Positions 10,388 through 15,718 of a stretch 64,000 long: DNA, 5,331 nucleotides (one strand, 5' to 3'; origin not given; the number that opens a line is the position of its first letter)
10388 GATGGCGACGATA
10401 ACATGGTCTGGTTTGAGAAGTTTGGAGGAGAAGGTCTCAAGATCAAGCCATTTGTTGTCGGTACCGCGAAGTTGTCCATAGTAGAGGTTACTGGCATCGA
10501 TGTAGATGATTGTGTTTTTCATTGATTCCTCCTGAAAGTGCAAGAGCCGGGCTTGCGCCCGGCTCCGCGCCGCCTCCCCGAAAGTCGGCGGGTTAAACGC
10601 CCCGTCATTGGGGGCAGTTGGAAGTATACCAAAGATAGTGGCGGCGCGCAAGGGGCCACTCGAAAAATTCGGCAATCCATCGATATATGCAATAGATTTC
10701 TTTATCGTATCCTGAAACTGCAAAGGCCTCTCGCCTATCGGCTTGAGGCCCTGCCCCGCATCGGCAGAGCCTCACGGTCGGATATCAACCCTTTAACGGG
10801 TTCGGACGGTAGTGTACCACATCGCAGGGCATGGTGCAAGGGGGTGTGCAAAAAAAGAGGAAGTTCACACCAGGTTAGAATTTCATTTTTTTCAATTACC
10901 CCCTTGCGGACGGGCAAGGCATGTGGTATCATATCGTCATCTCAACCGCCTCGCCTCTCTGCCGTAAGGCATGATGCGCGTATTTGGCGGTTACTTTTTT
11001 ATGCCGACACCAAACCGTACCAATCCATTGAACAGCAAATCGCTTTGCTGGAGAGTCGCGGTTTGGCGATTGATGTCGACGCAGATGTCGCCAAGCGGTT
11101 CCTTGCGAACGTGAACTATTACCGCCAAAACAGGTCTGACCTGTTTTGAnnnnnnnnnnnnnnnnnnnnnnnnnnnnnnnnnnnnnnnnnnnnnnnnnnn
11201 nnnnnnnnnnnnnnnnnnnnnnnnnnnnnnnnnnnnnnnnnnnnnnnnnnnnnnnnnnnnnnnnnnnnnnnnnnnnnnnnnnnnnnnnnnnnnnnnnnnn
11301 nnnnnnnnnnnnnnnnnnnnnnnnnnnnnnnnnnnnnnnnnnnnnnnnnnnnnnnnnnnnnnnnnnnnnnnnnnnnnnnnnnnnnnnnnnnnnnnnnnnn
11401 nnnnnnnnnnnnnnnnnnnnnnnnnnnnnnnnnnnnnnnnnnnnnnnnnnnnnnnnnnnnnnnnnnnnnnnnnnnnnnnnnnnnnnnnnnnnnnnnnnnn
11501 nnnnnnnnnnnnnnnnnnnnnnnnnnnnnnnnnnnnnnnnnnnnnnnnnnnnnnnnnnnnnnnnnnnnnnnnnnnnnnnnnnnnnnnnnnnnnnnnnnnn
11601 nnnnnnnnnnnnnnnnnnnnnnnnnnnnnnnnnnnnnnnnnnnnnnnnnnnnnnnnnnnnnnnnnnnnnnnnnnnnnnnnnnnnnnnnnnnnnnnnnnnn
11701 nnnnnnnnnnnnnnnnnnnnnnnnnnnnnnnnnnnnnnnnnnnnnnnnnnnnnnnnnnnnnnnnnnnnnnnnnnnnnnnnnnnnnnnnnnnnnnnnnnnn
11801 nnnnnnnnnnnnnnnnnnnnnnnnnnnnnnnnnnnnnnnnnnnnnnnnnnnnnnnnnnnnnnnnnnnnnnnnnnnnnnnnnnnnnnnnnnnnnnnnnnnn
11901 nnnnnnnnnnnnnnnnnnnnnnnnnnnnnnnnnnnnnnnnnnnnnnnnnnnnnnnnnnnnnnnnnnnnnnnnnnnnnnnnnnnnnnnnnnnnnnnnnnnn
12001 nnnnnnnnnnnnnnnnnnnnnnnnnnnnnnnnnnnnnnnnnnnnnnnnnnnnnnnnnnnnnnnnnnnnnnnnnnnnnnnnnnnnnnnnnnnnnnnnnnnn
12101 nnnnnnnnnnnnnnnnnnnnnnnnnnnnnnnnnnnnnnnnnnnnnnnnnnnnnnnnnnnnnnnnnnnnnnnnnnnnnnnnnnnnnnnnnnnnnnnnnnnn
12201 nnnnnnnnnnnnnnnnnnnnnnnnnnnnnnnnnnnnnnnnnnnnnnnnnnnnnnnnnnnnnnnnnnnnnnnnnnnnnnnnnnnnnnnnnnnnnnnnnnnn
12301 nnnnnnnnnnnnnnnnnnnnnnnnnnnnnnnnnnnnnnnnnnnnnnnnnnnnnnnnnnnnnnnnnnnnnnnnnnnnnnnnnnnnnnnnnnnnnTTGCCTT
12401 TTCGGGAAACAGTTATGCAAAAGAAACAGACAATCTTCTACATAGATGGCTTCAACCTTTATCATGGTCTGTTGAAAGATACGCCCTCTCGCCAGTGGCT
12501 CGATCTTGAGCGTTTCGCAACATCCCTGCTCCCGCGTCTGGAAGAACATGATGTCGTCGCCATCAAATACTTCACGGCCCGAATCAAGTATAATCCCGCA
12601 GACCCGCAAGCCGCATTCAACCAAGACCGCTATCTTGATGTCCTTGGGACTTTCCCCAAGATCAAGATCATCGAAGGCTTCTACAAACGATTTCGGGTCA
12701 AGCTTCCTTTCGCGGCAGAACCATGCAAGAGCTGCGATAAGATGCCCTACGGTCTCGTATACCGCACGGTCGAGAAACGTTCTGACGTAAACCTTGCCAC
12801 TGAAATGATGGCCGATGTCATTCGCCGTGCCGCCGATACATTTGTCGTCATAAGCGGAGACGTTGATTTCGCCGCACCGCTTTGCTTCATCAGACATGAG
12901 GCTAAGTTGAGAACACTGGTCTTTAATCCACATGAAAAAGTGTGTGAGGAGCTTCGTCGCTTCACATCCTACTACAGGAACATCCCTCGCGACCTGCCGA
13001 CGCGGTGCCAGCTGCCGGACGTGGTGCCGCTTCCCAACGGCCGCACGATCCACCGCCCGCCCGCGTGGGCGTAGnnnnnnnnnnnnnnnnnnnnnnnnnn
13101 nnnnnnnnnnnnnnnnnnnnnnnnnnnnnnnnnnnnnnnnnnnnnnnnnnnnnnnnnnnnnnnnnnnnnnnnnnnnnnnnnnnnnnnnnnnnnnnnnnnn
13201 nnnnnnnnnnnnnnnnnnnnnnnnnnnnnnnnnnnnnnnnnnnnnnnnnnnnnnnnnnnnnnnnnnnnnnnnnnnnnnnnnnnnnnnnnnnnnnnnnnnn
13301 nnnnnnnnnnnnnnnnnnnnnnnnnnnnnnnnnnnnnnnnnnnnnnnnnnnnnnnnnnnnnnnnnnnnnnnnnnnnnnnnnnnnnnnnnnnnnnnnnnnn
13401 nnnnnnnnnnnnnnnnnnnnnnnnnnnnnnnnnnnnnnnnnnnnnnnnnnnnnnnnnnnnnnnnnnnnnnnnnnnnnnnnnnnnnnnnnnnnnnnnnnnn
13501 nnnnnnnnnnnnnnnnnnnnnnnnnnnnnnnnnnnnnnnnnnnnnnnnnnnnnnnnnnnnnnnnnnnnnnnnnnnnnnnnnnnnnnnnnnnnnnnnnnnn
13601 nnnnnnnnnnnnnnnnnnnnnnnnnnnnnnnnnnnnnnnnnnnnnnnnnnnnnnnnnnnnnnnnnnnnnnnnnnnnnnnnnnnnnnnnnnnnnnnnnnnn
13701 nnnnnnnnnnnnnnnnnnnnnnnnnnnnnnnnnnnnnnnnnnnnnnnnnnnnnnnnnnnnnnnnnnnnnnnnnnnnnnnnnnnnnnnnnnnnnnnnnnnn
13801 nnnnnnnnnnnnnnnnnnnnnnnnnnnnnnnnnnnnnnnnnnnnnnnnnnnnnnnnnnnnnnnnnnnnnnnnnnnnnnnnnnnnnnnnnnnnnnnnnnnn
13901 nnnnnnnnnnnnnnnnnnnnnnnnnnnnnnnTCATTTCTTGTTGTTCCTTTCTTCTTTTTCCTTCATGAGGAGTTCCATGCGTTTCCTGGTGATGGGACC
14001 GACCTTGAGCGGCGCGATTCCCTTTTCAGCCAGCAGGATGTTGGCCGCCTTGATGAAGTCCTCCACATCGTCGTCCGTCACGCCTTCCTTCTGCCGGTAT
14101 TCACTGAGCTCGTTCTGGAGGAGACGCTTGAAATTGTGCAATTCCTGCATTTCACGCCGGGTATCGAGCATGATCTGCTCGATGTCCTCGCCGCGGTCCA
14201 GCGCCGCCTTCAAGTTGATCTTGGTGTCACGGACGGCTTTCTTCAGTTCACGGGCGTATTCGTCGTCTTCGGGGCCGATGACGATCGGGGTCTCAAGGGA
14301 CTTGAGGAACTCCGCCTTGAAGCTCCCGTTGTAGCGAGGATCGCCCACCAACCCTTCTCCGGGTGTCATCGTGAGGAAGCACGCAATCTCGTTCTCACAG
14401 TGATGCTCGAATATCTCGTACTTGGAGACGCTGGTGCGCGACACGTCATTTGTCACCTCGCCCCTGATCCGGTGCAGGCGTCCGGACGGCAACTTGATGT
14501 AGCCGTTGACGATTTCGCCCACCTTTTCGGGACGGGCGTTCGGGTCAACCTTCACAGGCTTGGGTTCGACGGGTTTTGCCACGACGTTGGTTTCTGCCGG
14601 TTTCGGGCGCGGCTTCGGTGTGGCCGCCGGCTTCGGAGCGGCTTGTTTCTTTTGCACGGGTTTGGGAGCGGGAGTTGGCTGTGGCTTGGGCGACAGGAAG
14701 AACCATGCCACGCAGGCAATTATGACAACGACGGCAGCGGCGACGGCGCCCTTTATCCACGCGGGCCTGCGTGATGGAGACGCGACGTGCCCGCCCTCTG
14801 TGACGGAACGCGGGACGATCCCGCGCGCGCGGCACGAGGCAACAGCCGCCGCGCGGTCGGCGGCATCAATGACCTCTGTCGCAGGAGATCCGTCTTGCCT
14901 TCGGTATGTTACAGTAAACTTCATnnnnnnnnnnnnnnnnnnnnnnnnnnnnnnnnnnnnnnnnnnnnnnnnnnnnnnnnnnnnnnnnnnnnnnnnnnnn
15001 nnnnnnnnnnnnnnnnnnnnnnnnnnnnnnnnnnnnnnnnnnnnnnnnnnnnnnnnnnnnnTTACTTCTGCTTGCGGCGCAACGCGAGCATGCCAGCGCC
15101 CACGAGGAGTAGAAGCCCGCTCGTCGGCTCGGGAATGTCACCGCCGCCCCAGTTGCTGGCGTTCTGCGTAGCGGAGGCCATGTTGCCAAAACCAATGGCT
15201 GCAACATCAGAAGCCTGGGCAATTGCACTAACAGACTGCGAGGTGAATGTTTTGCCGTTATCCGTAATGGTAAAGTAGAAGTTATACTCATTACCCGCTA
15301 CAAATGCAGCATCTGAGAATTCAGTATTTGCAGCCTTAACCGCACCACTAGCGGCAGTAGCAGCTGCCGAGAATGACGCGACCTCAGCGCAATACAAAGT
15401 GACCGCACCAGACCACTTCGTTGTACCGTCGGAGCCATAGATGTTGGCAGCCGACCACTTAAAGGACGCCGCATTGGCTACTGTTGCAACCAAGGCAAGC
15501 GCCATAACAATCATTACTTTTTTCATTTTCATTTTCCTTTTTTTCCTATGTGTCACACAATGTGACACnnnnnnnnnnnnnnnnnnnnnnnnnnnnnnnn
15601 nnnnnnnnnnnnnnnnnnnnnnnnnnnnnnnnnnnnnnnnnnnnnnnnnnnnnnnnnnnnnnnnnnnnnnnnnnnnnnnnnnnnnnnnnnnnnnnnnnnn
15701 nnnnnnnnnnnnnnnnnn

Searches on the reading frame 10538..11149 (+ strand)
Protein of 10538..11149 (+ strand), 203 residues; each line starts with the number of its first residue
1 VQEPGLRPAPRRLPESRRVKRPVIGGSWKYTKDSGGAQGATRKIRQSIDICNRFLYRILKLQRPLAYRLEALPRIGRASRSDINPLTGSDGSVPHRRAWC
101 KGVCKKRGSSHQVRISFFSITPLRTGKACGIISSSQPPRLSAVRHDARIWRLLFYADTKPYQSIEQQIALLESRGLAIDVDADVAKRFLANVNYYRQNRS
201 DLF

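Call 21: search_protein_families(library=pfam, proteins=[window:10538-11149:+], max_evalue=0.001)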
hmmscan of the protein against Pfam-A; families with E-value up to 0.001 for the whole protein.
window:10538-11149:+ (203 aa): 0 families

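Call 68: search_protein_families(library=ncbifam, proteins=[window:10538-11149:+], max_evalue=0.01)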
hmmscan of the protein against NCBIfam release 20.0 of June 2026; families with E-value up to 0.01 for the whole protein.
window:10538-11149:+ (203 aa): 0 families

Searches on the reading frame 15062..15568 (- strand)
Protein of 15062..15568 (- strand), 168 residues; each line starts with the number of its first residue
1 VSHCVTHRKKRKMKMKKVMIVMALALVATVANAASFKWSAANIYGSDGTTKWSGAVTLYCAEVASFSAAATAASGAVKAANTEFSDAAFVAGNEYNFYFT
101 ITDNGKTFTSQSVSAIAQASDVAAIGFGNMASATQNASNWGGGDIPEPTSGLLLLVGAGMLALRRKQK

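Call 22: search_protein_families(library=pfam, proteins=[window:15062-15568:-], max_evalue=0.001)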
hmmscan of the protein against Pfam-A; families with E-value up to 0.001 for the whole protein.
window:15062-15568:- (168 aa): 1 family
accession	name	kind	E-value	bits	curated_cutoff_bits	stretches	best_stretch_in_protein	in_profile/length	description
PF07589.16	PEP-CTERM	-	7.6e-05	23.1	20.7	1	144-166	1-24/24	PEP-CTERM motif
